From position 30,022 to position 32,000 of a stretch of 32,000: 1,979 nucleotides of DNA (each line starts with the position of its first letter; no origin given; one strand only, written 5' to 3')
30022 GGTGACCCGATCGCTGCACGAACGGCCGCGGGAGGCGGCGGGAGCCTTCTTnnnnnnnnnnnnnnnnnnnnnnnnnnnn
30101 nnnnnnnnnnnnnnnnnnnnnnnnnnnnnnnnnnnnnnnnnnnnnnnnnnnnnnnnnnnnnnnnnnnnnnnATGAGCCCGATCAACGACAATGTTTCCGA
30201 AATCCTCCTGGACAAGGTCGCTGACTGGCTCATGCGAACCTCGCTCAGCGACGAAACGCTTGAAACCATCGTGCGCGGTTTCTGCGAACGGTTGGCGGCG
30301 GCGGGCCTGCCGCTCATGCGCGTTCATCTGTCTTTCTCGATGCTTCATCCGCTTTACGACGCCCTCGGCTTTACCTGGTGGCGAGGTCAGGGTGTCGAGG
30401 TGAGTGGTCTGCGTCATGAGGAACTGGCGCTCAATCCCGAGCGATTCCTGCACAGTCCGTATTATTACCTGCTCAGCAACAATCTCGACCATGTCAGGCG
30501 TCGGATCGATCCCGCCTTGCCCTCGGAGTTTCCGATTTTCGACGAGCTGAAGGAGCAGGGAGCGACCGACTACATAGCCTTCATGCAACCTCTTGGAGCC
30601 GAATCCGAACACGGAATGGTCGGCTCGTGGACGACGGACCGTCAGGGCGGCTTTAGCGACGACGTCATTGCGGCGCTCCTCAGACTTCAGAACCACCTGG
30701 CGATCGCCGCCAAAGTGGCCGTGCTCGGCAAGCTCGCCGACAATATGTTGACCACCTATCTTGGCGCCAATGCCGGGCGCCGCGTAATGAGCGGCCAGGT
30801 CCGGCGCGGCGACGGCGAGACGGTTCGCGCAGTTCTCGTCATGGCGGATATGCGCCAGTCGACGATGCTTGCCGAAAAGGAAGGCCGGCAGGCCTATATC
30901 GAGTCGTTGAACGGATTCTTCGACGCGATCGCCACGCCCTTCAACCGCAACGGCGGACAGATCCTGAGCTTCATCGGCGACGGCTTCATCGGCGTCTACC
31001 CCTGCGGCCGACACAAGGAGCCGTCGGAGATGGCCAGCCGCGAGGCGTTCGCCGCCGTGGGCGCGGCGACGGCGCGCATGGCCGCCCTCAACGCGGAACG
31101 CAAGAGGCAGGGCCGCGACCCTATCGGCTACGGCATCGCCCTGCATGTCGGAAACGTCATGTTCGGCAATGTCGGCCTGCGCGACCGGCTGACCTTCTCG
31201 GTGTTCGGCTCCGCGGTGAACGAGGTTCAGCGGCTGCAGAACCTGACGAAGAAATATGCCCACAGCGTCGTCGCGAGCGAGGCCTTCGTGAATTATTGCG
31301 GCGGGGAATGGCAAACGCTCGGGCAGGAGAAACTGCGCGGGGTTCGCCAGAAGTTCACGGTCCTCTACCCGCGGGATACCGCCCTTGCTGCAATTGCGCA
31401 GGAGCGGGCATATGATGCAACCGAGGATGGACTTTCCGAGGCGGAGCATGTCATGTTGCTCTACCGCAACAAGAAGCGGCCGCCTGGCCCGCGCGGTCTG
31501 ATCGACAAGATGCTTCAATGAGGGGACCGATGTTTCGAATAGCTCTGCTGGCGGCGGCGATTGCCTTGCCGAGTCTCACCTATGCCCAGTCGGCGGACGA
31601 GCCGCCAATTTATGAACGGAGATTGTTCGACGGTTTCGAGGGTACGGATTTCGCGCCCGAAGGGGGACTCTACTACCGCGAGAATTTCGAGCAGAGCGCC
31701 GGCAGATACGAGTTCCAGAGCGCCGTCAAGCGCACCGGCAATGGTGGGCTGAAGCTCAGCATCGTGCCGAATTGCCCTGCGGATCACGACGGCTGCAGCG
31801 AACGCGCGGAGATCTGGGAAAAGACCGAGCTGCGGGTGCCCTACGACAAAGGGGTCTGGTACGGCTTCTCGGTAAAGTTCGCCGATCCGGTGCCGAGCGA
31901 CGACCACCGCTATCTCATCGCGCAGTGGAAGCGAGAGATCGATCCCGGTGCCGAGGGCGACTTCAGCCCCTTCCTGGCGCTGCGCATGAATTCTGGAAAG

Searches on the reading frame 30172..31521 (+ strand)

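Call 4: search_protein_families(library=pfam, proteins=[window:30172-31521:+])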
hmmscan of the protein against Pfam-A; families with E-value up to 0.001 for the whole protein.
window:30172-31521:+ (449 aa): 1 family
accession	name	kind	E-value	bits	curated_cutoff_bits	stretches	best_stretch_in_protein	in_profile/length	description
PF00211.25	Guanylate_cyc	-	1.5e-05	25.1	21.9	1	222-366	11-147/183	Adenylate and Guanylate cyclase catalytic domain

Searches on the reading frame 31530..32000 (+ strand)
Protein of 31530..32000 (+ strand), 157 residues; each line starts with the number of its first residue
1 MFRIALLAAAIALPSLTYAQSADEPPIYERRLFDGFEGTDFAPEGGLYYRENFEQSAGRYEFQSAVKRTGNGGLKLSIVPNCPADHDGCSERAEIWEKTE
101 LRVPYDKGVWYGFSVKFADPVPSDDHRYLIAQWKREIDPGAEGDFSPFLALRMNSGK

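Call 4: search_protein_families(library=pfam, proteins=[window:31530-32000:+])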
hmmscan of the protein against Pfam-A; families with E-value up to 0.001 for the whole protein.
window:31530-32000:+ (157 aa): 1 family
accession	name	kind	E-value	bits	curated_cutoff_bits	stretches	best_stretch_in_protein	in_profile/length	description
PF14099.13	Polysacc_lyase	-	1.5e-16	61.4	29.9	1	53-157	14-112/210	Polysaccharide lyase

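Call 6: search_protein_families(library=ncbifam, proteins=[window:31530-32000:+], max_evalue=0.01)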
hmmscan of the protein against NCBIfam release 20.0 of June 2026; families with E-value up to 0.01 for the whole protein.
window:31530-32000:+ (157 aa): 0 families
